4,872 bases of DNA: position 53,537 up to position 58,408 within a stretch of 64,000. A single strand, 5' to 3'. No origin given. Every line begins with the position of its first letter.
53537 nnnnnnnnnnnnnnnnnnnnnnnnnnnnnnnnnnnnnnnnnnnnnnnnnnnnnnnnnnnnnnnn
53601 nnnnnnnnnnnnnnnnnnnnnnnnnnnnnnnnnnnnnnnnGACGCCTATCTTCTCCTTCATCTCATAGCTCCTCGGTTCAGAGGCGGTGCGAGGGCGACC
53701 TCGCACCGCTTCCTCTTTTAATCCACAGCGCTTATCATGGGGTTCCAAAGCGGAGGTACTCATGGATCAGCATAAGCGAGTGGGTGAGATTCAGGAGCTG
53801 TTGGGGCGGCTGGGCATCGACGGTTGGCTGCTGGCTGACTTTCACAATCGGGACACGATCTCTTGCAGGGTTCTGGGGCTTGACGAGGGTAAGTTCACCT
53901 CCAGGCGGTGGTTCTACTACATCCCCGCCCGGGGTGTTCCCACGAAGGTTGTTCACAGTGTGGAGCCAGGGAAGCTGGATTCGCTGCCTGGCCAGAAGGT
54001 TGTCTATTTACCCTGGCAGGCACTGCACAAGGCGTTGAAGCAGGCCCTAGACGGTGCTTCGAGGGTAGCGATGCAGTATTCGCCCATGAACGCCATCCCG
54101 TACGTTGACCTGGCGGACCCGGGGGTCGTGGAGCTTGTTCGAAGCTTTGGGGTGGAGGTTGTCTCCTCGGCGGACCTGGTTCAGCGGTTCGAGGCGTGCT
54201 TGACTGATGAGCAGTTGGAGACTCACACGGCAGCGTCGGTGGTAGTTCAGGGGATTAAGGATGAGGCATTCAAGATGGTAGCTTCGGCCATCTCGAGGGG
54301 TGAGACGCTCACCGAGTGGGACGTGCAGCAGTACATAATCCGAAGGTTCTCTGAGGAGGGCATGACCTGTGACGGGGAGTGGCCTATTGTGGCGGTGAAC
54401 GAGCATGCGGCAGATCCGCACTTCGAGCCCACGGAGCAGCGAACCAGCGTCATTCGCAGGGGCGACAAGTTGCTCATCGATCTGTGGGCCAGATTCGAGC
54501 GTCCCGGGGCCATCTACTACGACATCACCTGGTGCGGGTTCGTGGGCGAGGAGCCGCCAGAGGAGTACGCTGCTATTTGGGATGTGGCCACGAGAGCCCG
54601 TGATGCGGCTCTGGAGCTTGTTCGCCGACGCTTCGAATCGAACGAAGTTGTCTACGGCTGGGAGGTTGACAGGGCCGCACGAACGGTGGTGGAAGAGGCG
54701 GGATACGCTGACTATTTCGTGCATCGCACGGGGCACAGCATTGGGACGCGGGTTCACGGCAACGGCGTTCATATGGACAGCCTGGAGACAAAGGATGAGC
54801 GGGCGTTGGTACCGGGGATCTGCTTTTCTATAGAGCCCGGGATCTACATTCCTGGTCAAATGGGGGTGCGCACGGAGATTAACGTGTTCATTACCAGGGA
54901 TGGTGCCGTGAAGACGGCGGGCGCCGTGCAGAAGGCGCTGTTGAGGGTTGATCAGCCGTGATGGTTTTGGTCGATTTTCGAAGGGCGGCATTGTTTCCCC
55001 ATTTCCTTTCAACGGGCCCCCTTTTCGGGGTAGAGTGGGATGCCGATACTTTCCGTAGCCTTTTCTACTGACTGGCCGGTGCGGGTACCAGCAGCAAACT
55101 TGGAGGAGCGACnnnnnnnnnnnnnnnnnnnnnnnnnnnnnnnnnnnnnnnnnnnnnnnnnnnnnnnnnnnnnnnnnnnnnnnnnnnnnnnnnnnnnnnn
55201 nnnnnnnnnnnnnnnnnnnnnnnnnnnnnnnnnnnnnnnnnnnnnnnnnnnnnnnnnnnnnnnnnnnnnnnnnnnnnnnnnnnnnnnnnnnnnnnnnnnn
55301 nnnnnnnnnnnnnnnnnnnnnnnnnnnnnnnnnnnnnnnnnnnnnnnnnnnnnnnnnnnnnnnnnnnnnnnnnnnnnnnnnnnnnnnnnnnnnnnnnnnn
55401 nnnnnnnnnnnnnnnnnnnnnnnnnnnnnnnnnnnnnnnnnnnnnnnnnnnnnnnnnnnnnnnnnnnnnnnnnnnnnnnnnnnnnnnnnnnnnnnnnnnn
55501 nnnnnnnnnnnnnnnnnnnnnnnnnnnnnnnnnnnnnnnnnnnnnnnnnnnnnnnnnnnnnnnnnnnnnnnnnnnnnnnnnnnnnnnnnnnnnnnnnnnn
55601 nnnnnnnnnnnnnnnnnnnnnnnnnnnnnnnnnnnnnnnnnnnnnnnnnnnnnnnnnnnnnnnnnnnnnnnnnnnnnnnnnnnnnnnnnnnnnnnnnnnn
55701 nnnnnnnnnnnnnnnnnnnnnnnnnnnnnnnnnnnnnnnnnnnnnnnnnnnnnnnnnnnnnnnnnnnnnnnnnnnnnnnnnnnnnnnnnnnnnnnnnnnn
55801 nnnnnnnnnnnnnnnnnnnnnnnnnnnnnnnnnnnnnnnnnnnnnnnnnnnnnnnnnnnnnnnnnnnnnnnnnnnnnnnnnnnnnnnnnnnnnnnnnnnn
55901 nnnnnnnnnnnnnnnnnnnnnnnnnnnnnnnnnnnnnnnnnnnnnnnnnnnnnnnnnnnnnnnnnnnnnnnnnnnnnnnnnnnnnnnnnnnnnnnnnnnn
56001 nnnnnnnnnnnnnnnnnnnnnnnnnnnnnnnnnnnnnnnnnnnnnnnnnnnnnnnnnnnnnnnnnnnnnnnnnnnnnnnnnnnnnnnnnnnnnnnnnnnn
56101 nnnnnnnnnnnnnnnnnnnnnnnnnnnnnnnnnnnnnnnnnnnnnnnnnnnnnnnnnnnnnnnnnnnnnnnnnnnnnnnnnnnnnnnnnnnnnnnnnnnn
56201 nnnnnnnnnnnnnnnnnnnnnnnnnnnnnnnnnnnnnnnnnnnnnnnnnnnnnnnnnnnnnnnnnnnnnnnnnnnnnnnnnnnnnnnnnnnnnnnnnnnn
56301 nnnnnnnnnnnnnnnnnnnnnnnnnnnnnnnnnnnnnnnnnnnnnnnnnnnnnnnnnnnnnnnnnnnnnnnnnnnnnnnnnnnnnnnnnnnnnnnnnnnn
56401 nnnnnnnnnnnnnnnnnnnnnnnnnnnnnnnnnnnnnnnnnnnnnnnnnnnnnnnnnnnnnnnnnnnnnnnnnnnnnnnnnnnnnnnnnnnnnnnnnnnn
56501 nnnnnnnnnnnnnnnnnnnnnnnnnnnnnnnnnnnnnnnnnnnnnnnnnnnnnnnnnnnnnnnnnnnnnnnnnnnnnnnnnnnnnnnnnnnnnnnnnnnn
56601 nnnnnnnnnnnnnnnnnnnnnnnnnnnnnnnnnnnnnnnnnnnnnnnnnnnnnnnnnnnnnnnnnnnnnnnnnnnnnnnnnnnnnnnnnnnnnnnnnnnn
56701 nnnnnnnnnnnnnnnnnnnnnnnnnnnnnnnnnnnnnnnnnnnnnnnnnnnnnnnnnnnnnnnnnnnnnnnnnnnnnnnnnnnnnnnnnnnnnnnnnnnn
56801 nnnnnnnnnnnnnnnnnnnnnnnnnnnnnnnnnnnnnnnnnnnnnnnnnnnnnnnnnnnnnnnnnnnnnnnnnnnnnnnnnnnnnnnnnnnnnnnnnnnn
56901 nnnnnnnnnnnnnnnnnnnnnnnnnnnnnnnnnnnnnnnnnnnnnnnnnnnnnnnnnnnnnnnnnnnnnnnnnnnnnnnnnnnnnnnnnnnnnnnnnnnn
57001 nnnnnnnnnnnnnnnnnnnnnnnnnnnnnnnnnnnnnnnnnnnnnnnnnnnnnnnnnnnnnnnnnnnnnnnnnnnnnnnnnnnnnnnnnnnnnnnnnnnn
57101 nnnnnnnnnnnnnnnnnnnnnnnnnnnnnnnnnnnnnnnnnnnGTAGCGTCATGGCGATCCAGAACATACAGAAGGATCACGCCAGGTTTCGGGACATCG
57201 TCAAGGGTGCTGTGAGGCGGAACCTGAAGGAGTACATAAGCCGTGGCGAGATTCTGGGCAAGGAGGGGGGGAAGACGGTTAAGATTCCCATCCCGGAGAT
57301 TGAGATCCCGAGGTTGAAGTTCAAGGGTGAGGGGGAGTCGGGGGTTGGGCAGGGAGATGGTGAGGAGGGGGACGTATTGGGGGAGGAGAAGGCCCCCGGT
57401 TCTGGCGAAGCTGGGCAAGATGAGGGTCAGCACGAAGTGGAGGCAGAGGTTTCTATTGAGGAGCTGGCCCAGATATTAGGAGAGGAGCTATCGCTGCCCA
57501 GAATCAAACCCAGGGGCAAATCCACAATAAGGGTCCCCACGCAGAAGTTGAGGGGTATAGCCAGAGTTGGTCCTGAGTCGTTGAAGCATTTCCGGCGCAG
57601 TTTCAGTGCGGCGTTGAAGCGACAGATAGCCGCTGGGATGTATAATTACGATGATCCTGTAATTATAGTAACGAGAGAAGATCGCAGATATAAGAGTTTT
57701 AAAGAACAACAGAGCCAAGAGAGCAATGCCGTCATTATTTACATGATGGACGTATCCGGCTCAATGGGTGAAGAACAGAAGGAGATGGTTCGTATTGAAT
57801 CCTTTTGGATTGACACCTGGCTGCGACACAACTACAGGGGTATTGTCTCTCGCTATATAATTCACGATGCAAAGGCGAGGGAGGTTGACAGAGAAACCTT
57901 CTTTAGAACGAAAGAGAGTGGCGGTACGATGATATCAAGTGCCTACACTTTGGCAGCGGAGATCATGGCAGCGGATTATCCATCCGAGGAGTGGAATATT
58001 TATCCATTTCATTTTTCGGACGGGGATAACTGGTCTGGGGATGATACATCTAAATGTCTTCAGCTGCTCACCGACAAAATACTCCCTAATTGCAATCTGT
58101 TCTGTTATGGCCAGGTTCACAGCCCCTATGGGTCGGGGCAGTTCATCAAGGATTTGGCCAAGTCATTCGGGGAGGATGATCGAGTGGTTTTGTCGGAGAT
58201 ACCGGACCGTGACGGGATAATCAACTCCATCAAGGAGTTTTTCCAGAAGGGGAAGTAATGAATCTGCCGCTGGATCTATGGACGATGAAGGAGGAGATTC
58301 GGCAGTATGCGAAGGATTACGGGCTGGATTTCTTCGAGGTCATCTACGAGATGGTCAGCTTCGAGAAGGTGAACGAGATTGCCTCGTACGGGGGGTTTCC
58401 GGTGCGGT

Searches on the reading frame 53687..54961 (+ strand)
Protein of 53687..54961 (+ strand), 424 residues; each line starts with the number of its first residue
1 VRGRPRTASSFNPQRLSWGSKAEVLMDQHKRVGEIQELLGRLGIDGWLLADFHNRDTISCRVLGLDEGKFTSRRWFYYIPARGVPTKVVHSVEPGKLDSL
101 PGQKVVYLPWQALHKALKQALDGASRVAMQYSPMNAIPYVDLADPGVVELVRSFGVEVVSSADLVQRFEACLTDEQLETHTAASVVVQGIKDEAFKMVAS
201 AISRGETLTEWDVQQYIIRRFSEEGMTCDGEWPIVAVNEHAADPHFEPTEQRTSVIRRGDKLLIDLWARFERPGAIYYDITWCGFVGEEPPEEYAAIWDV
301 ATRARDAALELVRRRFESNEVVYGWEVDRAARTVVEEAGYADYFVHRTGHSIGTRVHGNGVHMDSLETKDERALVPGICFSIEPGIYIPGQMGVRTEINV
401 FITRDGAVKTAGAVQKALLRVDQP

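Call 36: search_protein_families(library=pfam, proteins=[window:53687-54961:+], max_evalue=0.0001)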
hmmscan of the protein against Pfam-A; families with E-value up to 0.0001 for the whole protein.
window:53687-54961:+ (424 aa): 1 family
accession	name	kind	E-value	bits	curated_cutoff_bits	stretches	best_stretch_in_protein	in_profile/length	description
PF00557.29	Peptidase_M24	-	4.7e-41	141.3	23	1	189-403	8-207/208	Metallopeptidase family M24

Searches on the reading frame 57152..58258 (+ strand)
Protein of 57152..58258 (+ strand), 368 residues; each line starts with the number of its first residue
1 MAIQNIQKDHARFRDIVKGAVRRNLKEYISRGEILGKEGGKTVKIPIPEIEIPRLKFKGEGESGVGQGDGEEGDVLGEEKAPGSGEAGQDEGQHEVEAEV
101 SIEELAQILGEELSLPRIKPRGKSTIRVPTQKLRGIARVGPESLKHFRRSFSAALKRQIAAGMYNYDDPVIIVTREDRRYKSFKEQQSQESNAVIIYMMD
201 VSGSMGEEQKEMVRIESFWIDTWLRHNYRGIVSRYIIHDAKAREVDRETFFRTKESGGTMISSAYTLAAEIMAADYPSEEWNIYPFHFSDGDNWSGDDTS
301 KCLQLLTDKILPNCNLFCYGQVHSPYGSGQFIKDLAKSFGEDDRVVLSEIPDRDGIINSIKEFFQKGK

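Call 36: search_protein_families(library=pfam, proteins=[window:57152-58258:+], max_evalue=0.0001)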
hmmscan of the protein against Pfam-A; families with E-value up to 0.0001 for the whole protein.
window:57152-58258:+ (368 aa): 1 family
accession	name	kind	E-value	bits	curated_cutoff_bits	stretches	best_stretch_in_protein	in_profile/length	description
PF04285.18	DUF444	-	1.6e-86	291.5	27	2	175-366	226-417/418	Protein of unknown function (DUF444)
